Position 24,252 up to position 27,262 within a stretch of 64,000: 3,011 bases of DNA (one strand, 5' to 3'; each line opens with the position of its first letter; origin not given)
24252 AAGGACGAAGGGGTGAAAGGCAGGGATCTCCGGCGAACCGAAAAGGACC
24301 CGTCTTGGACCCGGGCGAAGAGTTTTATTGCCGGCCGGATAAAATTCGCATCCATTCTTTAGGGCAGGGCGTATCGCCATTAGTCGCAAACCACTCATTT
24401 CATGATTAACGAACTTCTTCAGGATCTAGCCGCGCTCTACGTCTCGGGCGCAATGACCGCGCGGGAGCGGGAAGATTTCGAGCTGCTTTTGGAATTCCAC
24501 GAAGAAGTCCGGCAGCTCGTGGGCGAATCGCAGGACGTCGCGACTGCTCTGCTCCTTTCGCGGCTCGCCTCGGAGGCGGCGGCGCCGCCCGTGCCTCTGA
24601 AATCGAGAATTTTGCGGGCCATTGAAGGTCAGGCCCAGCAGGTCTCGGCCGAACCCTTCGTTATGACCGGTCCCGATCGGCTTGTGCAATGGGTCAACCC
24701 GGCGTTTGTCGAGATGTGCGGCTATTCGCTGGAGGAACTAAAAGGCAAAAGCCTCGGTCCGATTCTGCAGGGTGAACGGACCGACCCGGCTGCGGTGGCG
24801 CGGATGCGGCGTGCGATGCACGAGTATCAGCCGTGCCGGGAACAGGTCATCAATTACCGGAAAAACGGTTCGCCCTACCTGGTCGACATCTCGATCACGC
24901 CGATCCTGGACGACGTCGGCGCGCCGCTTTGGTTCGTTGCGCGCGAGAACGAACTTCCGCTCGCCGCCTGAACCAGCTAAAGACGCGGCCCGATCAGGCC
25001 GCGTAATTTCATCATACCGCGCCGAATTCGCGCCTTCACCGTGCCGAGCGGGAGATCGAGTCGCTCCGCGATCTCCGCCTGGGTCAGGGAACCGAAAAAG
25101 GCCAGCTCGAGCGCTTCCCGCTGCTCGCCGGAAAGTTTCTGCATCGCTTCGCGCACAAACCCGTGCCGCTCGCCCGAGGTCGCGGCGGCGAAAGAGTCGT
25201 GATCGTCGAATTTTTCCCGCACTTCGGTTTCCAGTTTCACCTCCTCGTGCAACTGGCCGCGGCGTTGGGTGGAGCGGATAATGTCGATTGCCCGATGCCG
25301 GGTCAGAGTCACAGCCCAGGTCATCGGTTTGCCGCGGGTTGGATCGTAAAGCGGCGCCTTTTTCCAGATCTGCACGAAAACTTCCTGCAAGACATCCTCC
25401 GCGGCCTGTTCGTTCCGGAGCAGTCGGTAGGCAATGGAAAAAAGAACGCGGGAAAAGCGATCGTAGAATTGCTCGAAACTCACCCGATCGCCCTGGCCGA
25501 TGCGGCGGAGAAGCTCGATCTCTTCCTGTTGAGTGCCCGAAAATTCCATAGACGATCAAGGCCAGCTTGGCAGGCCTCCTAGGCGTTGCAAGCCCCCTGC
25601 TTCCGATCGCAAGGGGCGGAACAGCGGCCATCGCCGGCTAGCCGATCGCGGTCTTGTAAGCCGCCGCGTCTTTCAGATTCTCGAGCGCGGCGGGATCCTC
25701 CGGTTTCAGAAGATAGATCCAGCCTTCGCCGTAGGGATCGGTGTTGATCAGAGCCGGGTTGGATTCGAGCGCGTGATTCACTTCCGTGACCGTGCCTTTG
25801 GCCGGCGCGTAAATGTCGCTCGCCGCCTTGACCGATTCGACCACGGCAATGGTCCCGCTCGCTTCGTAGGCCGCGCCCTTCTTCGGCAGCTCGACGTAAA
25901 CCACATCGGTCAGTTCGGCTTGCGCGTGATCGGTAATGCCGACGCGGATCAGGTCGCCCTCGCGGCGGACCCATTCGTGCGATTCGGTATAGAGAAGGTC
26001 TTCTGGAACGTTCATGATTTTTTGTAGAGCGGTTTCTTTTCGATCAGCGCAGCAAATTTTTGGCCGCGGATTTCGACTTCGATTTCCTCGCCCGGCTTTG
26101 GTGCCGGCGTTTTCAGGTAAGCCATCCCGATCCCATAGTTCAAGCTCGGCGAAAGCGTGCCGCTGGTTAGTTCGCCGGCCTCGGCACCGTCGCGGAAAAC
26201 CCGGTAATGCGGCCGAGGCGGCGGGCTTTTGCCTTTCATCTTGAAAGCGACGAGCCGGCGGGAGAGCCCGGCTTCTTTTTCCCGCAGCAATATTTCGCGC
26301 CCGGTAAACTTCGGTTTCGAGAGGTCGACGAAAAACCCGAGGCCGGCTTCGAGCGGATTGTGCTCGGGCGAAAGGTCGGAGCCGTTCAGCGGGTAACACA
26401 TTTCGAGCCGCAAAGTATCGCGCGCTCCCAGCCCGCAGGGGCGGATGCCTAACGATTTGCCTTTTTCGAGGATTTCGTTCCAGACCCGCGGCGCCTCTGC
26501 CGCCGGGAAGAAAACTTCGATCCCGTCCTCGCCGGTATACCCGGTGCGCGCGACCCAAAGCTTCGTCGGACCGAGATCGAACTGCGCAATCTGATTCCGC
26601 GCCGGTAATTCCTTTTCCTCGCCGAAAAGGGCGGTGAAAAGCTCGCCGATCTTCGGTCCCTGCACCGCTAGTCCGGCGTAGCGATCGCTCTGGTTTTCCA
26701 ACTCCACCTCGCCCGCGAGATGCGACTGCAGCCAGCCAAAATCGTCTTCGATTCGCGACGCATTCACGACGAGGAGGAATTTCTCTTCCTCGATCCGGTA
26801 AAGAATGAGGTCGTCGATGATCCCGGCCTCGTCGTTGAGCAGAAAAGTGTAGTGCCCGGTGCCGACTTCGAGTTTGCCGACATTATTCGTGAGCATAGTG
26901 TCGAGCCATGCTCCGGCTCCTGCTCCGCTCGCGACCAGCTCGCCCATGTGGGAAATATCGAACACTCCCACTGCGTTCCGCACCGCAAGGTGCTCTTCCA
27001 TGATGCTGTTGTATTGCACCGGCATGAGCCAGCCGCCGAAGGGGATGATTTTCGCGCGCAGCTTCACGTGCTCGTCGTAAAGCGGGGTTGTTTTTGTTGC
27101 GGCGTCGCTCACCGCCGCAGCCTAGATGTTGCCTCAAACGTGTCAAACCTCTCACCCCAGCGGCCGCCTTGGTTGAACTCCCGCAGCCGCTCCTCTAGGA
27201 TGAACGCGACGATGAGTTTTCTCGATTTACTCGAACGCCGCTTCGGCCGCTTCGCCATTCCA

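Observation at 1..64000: Hyper-abundant, strand-symmetric 9-mer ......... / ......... spread through the whole window (about one per 850 bp)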

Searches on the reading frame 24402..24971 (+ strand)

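Call 35: search_protein_families(library=pfam, proteins=[window:24402-24971:+], max_evalue=0.00001)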
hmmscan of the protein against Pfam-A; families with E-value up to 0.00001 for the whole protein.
window:24402-24971:+ (189 aa): 4 families
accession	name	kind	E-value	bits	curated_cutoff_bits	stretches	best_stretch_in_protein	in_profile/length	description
PF13426.13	PAS_9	-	8.7e-15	55.3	27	1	85-176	3-91/103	PAS domain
PF00989.32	PAS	-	7e-11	42.6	22.6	1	82-175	10-103/113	PAS fold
PF08448.16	PAS_4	-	4.3e-09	37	23.1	1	83-175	5-95/110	PAS fold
PF08447.18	PAS_3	-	3.4e-06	27.7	25.6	1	98-179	4-86/89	PAS fold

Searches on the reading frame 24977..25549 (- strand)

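Call 35: search_protein_families(library=pfam, proteins=[window:24977-25549:-], max_evalue=0.00001)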
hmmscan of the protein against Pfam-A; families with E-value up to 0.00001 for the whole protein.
window:24977-25549:- (190 aa): 4 families
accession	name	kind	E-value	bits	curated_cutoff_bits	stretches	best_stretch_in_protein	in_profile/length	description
PF04542.20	Sigma70_r2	-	5.6e-20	71.4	24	1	28-97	1-71/71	Sigma-70 region 2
PF04545.22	Sigma70_r4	-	1.5e-15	56.8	24.1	1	135-183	1-49/50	Sigma-70, region 4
PF08281.18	Sigma70_r4_2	-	3.4e-15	55.9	25.7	1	132-182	4-54/54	Sigma-70, region 4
PF07638.17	Sigma70_ECF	-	3.7e-07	30.7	21.1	1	12-175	6-172/185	ECF sigma factor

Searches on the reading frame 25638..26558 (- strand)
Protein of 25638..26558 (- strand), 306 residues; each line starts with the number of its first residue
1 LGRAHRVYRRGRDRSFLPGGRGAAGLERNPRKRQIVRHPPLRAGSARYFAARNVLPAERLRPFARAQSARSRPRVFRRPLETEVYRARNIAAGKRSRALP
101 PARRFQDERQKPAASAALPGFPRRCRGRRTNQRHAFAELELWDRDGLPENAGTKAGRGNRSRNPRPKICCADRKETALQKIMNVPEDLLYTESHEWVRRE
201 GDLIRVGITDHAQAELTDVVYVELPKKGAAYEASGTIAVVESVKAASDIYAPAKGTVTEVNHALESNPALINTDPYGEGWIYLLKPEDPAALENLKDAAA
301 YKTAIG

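Call 35: search_protein_families(library=pfam, proteins=[window:25638-26558:-], max_evalue=0.00001)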
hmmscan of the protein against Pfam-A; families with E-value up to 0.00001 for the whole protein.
window:25638-26558:- (306 aa): 1 family
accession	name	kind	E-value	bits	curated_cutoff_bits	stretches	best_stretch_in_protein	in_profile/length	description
PF01597.25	GCV_H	-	6.4e-41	139.5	22.2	1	188-303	1-117/122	Glycine cleavage H-protein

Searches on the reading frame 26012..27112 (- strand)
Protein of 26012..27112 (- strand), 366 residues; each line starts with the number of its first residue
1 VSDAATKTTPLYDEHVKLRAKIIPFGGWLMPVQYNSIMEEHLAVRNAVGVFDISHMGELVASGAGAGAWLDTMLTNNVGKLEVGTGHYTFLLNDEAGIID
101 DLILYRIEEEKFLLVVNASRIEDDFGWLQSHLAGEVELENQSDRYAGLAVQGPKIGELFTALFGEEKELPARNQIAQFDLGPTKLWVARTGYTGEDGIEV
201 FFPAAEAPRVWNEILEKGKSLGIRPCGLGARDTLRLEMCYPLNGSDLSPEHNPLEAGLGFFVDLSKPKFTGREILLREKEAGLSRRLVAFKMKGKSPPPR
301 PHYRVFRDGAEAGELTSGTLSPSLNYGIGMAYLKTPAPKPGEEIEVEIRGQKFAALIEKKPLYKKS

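Call 38: search_protein_families(library=pfam, proteins=[window:26012-27112:-], max_evalue=0.00001)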
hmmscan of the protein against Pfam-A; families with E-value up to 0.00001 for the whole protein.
window:26012-27112:- (366 aa): 2 families
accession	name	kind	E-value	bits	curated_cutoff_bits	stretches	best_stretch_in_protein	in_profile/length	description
PF01571.26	GCV_T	-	1.9e-88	296.4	25.6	1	11-261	1-255/255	Aminomethyltransferase folate-binding domain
PF08669.17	GCV_T_C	-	1.2e-22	80.1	25.9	1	285-364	1-80/80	Glycine cleavage T-protein C-terminal barrel domain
